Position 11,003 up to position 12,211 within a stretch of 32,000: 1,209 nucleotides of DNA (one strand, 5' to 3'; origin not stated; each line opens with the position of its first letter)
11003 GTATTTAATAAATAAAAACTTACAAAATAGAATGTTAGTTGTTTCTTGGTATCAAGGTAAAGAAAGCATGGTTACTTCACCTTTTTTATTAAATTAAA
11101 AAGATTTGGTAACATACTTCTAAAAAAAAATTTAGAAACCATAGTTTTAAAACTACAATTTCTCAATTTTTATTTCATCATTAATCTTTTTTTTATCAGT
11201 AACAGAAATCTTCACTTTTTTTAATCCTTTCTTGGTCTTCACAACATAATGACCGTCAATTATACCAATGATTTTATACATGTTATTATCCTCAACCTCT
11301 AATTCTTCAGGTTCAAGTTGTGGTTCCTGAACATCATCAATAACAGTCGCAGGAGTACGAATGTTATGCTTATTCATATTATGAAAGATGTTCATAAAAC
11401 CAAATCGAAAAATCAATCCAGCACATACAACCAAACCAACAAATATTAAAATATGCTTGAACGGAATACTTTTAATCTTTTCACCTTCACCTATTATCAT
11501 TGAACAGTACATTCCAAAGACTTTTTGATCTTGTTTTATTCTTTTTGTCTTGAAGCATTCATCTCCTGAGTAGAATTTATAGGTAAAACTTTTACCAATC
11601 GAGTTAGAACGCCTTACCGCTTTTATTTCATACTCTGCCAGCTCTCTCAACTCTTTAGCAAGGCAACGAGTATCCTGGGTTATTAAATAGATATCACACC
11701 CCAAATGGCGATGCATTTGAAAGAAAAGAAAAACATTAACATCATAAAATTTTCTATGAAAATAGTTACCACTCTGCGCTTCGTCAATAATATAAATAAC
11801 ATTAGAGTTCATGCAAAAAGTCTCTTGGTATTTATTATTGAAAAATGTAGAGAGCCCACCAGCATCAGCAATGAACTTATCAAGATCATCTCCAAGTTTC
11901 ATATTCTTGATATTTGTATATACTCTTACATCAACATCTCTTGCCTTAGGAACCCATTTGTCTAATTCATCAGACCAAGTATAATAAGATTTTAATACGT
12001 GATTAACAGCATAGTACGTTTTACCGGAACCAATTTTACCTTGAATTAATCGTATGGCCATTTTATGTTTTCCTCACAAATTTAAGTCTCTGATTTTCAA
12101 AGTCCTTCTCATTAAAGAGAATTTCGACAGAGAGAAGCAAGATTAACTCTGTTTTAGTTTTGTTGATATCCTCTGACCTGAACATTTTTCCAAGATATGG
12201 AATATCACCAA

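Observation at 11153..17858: Complete inovirus-like (filamentous phage) gene module inside the island, in a genome that looks like an anammox planctomycete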

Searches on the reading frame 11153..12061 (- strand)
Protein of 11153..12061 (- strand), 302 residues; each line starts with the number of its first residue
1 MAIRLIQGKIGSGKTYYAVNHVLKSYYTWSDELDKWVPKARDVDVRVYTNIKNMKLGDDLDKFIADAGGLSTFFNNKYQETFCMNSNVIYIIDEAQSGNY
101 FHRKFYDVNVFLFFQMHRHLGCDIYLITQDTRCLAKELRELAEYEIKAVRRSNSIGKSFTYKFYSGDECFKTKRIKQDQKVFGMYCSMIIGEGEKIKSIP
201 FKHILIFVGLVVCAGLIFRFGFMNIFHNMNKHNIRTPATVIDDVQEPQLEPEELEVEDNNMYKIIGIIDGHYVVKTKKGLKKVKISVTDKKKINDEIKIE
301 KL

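Call 4: search_protein_families(library=pfam, max_evalue=0.1, proteins=[window:11153-12061:-])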
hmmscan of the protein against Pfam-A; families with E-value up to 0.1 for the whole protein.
window:11153-12061:- (302 aa): 2 families
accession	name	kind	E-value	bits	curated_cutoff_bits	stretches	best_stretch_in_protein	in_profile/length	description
PF05707.18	Zot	-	1.4e-14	54.5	20.3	1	2-188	1-193/197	Zonular occludens toxin (Zot)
PF01712.25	dNK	-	0.0092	16.2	27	1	6-111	3-91/203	Deoxynucleoside kinase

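Call 5: search_protein_families(library=phrogs, max_evalue=0.1, proteins=[window:11153-12061:-])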
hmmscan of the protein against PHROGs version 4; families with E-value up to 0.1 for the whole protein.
window:11153-12061:- (302 aa): 5 families
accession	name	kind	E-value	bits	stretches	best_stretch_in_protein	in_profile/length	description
phrog_197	-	moron, auxiliary metabolic gene and host takeover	4.7e-32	113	1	1-247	26-275/486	Zot-like toxin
phrog_1041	-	moron, auxiliary metabolic gene and host takeover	1.3e-10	42.3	1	114-218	128-244/420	CTXphi Zot-like toxin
phrog_11271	-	head and packaging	2.3e-07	31.9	1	77-140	73-141/145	head morphogenesis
phrog_1675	-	head and packaging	1.2e-05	25.9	0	109-151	104-146/353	morphogenesis (protein I of M13)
phrog_5484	-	DNA, RNA and nucleotide metabolism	0.0066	17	0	5-27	32-54/239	DnaA-like replication initiation protein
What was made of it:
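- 11153..12061 (-): pI/Zot-type morphogenesis ATPase: P-loop domain, one transmembrane helix at about residues 196-226, and a C-terminal tail of about 80 aa. PF05707 at 1.4e-14 (call 4), phrog_197 at 4.7e-32 (call 5).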

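Call 9: find_encoding_contigs(protein=window:11153-12061:-, flank=10000, max_places=10)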
Protein window:11153-12061:- (302 aa): 1 contig read that carries it; 1 place shown.
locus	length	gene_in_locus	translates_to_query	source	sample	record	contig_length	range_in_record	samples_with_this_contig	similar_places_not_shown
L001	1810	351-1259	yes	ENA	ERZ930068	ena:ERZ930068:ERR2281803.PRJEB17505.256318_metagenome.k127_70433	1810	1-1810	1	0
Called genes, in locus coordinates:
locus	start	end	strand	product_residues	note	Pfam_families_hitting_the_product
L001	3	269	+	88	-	?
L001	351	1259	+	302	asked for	PF05707:Zot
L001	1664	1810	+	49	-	?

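Call 12: find_homologous_proteins(query=window:11153-12061:-)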
Query window:11153-12061:- (302 aa): 143 proteins with E <= 0.001 among 1967 candidates; the best 120 are listed.
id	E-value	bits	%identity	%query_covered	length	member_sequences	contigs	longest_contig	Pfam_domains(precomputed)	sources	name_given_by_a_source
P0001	9.9e-202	686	100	100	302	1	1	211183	PF05707.19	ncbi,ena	-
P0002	1.7e-184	630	90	100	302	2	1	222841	PF05707.19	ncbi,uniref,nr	ncbi:hypothetical protein SCALIN_C27_0021 [Candidatus Scalindua japonica]|uniref:Zona occludens toxi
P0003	8.1e-177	605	89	100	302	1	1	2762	PF05707.19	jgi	-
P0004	2.3e-176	603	86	100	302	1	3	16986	PF05707.19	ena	-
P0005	7.0e-176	601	87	100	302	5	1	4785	PF05707.19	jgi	jgi:Zonular occludens toxin (Zot).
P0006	5.5e-175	599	86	100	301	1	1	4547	PF05707.19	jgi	-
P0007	4.2e-174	596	85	100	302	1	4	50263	PF05707.19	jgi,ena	-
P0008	1.1e-173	594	85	100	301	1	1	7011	PF05707.19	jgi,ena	-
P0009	3.6e-173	593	86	100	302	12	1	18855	PF05707.19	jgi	-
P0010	1.0e-171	588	85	100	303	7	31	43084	PF05707.19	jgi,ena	jgi:hypothetical protein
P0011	4.6e-171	586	85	100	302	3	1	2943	PF05707.19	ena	-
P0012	1.1e-169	581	84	100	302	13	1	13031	PF05707.19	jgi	jgi:hypothetical protein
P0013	1.6e-169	581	84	100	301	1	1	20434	PF05707.19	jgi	jgi:hypothetical protein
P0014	2.1e-168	577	85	100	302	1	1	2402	PF05707.19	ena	-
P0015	1.0e-167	575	84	100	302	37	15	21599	PF05707.19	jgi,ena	jgi:hypothetical protein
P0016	8.4e-167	572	84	100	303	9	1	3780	PF05707.19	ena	-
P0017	1.6e-166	571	82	100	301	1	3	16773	PF05707.19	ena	-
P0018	3.7e-165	566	81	100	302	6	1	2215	PF05707.19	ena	-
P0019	1.7e-154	531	78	100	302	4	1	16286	PF05707.19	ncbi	-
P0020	9.6e-118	411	93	64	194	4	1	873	PF05707.19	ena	-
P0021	9.5e-117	407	63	100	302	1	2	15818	PF05707.19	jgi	jgi:zona occludens toxin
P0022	1.0e-114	401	59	99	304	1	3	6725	PF05707.19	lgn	-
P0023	7.1e-112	391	63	100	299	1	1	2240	PF05707.19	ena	-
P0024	2.0e-111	390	60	100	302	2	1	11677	PF05707.19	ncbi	-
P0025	4.3e-109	382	80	73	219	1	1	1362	PF05707.19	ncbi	-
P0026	4.9e-109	382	60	100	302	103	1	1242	PF05707.19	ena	-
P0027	6.3e-108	378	58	100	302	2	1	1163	PF05707.19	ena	-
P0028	7.5e-108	378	58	100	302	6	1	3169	PF05707.19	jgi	jgi:hypothetical protein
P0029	1.1e-107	378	60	100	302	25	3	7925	PF05707.19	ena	-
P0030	1.4e-107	377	57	100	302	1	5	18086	PF05707.19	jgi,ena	-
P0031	1.5e-107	377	58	100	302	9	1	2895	PF05707.19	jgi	jgi:hypothetical protein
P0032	8.6e-107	375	58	100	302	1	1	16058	PF05707.19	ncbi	-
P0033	1.8e-106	374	59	100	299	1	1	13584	PF05707.19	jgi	jgi:hypothetical protein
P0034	3.2e-106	373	56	99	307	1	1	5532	PF05707.19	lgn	-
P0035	2.7e-105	370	57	100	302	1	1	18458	PF05707.19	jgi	jgi:hypothetical protein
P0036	1.4e-104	367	58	100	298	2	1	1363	PF05707.19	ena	-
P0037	2.0e-104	367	57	100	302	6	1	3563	PF05707.19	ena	-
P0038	2.6e-104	366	57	100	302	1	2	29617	PF05707.19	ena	-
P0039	4.0e-104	366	56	100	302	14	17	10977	PF05707.19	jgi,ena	-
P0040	9.5e-104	365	76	73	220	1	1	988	PF05707.19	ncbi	-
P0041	1.0e-103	365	56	100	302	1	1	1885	PF05707.19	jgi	-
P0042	1.2e-103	364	58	100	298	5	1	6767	PF05707.19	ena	-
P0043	3.0e-103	363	57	100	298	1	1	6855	PF05707.19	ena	-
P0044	3.2e-103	363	58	100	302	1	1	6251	PF05707.19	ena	-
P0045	5.4e-103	362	56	100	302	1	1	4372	PF05707.19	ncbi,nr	ncbi:MAG: zonular occludens toxin domain-containing protein [Candidatus Scalindua sp.]|nr:zonular oc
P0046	5.4e-103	362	57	100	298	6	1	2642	PF05707.19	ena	-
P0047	2.0e-101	357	56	100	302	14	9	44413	PF05707.19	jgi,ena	jgi:hypothetical protein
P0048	6.7e-100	352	56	100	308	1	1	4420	PF05707.19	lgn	-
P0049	1.0e-93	332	53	100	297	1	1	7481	PF05707.19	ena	-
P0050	1.9e-91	324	80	62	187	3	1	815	PF05707.19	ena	-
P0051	3.2e-91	324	54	100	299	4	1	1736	PF05707.19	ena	-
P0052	5.7e-91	323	52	100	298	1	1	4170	PF05707.19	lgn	-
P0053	5.0e-86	306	50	99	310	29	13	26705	PF05707.19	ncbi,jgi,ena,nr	ncbi:MAG: hypothetical protein HN561_13990 [Candidatus Scalindua sp.]|jgi:hypothetical protein|nr:hy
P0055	6.6e-79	283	89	47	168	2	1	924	PF05707.19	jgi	jgi:zona occludens toxin (predicted ATPase)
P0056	2.7e-71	258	56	74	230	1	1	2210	PF05707.19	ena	-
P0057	2.2e-68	249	50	78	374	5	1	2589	PF05707.19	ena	-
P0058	4.3e-65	238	49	75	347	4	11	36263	PF05707.19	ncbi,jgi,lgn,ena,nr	ncbi:MAG: hypothetical protein A3I04_01300 [Nitrospinae bacterium RIFCSPLOWO2_02_FULL_39_110]|nr:MAG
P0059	4.8e-65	238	51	75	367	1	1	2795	PF05707.19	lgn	-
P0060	1.2e-63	233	49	80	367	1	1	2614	PF05707.19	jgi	-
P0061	5.5e-63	231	46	83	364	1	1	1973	PF05707.19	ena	-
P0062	5.2e-62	228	65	53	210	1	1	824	PF05707.19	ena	-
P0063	6.1e-57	211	45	79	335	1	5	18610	PF05707.19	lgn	-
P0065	5.4e-55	205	43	87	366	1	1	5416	PF05707.19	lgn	-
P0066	1.4e-51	193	42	79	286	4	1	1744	PF05707.19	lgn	-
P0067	4.2e-51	192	43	75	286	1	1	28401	PF05707.19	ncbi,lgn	-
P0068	1.0e-50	191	38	94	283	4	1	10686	PF05707.19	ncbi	-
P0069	7.3e-50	188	49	71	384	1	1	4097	PF05707.19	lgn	-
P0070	3.1e-49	186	47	72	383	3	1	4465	PF05707.19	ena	-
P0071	3.2e-49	186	43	73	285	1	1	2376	PF05707.19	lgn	-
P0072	7.9e-49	184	46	72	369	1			PF05707.19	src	-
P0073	1.7e-48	183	46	72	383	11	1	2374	PF05707.19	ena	-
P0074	3.7e-48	182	39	89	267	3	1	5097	PF05707.19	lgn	-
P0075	4.7e-48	182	41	81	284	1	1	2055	PF05707.19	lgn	-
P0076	5.4e-48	182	42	82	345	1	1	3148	PF05707.19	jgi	jgi:zona occludens toxin (predicted ATPase)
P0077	9.5e-48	181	40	94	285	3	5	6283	PF05707.19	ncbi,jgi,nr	ncbi:MAG: hypothetical protein FJ264_17665 [Planctomycetes bacterium]|nr:hypothetical protein [Planc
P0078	1.8e-47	180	38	94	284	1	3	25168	PF05707.19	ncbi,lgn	-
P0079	5.5e-47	178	39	99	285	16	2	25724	PF05707.19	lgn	-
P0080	7.0e-47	178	46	60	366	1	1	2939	PF05707.19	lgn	-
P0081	1.6e-46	177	40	93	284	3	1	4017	PF05707.19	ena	-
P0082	3.4e-45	172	42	75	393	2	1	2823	PF05707.19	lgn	-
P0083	1.3e-44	171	37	97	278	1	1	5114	PF05707.19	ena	-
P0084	6.4e-44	168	39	86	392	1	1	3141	PF05707.19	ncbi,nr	ncbi:MAG: hypothetical protein DDT19_02574 [Syntrophomonadaceae bacterium]|nr:hypothetical protein [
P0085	1.3e-43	167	38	85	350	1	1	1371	PF05707.19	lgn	-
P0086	3.2e-43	166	41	79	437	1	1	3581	PF05707.19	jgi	jgi:hypothetical protein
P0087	3.6e-43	166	37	88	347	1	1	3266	PF05707.19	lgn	-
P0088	4.0e-43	166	40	82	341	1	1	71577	PF05707.19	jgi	jgi:hypothetical protein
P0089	7.2e-43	165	40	77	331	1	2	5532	PF05707.19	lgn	-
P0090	3.8e-42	162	45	63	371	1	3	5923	PF05707.19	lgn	-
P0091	4.3e-42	162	38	77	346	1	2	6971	PF05707.19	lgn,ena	-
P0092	7.1e-42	162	38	83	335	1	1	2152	PF05707.19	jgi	-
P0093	2.2e-41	160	40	79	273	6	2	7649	PF05707.19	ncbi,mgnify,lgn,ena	ncbi:MAG: zonular occludens toxin domain-containing protein [Bacteroidota bacterium]|mgnify:FL=1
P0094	2.8e-41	160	41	72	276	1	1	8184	PF05707.19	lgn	-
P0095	4.4e-41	159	44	64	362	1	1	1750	PF05707.19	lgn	-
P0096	9.2e-41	158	42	67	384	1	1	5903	PF05707.19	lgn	-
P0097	9.9e-41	158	40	83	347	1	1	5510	PF05707.19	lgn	-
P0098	3.1e-39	153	35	83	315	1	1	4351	PF05707.19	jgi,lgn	-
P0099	5.3e-38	149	40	71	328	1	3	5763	PF05707.19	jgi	-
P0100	7.0e-38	148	42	74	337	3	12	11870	PF05707.19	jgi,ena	jgi:hypothetical protein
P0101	1.8e-37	147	41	74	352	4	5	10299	PF05707.19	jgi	jgi:hypothetical protein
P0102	4.5e-37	146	38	70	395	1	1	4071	PF05707.19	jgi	-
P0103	1.2e-36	144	38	82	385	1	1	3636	PF05707.19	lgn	-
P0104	2.5e-34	137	42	73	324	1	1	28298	PF05707.19,PF13401.13,PF09848.16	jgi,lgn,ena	-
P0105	2.5e-34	137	40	69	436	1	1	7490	PF05707.19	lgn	-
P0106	3.6e-34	136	43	63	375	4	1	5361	PF05707.19,PF13401.13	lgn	-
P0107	5.2e-33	132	31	100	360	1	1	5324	PF05707.19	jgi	jgi:hypothetical protein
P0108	6.3e-33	132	41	73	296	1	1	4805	PF05707.19,PF09848.16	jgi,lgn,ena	-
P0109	7.3e-33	132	40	72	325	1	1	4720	PF05707.19,PF09848.16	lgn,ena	-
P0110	9.2e-32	128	40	79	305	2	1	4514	PF05707.19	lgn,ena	-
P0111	1.5e-31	128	35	76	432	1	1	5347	PF05707.19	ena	-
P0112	1.6e-31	128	40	73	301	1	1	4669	PF05707.19,PF09848.16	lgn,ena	-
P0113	1.9e-30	124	35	79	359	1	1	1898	PF05707.19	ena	-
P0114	3.3e-30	123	38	74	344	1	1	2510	PF05707.19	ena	-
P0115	7.0e-30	122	36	78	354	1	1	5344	PF05707.19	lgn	-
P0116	3.8e-29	120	34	80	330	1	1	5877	PF05707.19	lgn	-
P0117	4.1e-28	116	45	55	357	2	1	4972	PF05707.19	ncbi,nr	ncbi:MAG: hypothetical protein DDT23_00905 [candidate division WS2 bacterium]|nr:hypothetical protei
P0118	6.8e-28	116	37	74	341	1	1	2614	PF05707.19,PF09848.16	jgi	-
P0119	5.6e-27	113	38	74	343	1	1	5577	PF05707.19,PF09848.16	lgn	-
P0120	1.7e-26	111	35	82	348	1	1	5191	PF05707.19,PF09848.16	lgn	-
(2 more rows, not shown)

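Call 15: find_related_loci(query=A1, collection=genome_contigs, flank=10000)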
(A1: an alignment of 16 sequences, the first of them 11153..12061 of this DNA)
Query A1 (302 aa) in genome_contigs; peptide patterns used: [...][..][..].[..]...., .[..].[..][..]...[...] (x = any residue, [..] = any of these).
50 stretches matched a pattern; 11 encode a relative of the query (tblastn E <= 1e-3); 11 distinct loci.
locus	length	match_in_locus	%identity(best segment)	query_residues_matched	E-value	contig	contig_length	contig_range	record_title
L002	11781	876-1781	77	1-302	2e-150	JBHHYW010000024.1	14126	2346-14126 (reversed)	MAG: Candidatus Scalindua sp. isolate Maj_2_bin.27 NODE_2301_length_14126_cov_9.550423, whole genome shotgun sequence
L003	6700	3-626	85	95-302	1e-119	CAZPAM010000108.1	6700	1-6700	MAG TPA_asm: uncultured Candidatus Scalindua sp. isolate SRP200020_co5_90 genome assembly, contig: NODE_17922_length_670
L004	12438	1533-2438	58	1-302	1e-112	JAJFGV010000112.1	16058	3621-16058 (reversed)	MAG: Alphaproteobacteria bacterium isolate OFTM68 OFTM68_111, whole genome shotgun sequence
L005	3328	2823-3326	90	1-168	1e-105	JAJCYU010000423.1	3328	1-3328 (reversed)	MAG: Anaerolineae bacterium isolate OFTM155 OFTM155_422, whole genome shotgun sequence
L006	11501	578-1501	51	1-300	4e-92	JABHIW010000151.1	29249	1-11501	MAG: Candidatus Scalindua sp. isolate SI037_bin72 k141_1592798, whole genome shotgun sequence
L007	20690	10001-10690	49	1-226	1e-65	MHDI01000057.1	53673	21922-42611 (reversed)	MAG: Nitrospinae bacterium RIFCSPHIGHO2_02_FULL_39_82 rifcsphigho2_02_scaffold_3719, whole genome shotgun sequence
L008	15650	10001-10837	38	3-302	6e-56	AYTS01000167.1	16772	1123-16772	MAG: Candidatus Brocadia carolinensis isolate 26THWARD NODE_79_length_16772_cov_20.7914_ID_157, whole genome shotgun seq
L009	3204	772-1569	40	3-286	3e-54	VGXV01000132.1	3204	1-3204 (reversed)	MAG: Planctomycetota bacterium isolate K_DeepCast_100m_m2_328 K_DeepCast_100m_m2_328_Ga0194127_10053488, whole genome sh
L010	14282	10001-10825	38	3-298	1e-53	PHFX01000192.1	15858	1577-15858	MAG: Candidatus Brocadia sp. WS118 scaffold_78, whole genome shotgun sequence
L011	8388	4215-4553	73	34-146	8e-53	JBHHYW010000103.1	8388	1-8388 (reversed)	MAG: Candidatus Scalindua sp. isolate Maj_2_bin.27 NODE_4897_length_8388_cov_11.123245, whole genome shotgun sequence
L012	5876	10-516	37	110-276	2e-24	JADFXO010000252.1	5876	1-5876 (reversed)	MAG: Nitrospirae bacterium isolate nDJH14bin7 nDJH14_bin7_NODE_252_length_5876_cov_4.552270, whole genome shotgun sequen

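Call 16: find_encoding_contigs(protein=P0002, flank=10000, max_places=3)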
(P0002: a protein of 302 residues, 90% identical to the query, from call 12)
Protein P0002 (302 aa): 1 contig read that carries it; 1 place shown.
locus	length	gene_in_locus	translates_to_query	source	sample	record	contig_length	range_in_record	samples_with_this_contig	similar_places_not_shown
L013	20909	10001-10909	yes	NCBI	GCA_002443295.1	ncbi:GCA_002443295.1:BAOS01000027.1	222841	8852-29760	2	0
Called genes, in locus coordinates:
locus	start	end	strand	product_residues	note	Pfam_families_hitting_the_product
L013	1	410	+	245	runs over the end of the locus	-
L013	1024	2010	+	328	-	PF01446:Rep_1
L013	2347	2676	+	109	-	PF12728:HTH_17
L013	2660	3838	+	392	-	PF00589:Phage_integrase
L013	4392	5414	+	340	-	PF01446:Rep_1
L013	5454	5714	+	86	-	-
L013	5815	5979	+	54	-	-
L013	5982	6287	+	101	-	-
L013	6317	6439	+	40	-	-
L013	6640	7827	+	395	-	-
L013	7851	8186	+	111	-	-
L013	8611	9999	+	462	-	PF03958:Secretin_N, PF00263:Secretin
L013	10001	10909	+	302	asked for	PF05707:Zot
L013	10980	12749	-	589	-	PF10088:DUF2326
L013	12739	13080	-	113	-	PF20293:MC6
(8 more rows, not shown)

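Call 17: find_encoding_contigs(protein=P0007, flank=10000, max_places=3)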
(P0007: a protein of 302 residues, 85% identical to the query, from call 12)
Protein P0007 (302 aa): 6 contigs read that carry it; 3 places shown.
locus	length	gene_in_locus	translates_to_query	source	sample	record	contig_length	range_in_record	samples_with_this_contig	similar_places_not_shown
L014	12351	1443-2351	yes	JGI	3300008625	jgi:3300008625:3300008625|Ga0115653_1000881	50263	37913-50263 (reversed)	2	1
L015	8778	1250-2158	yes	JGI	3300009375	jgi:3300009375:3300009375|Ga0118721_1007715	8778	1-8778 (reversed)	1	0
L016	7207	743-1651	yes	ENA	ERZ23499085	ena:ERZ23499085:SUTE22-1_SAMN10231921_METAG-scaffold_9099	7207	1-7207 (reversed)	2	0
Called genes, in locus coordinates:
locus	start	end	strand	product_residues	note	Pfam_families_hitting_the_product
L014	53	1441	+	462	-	PF03958:Secretin_N, PF00263:Secretin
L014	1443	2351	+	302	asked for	PF05707:Zot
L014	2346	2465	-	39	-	-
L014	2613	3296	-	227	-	-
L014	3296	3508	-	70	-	-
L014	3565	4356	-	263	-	-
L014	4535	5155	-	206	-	-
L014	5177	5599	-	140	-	-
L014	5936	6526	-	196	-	-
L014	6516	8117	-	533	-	PF13623:SurA_N_2 (weak), PF13624:SurA_N_3, PF13145:Rotamase_2, PF13616:Rotamase_3, PF00639:Rotamase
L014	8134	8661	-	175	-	PF00565:SNase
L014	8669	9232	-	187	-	-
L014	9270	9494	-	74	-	PF02599:CsrA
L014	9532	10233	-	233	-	PF18734:HEPN_AbiU2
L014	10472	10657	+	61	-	-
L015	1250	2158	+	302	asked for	PF05707:Zot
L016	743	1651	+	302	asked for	PF05707:Zot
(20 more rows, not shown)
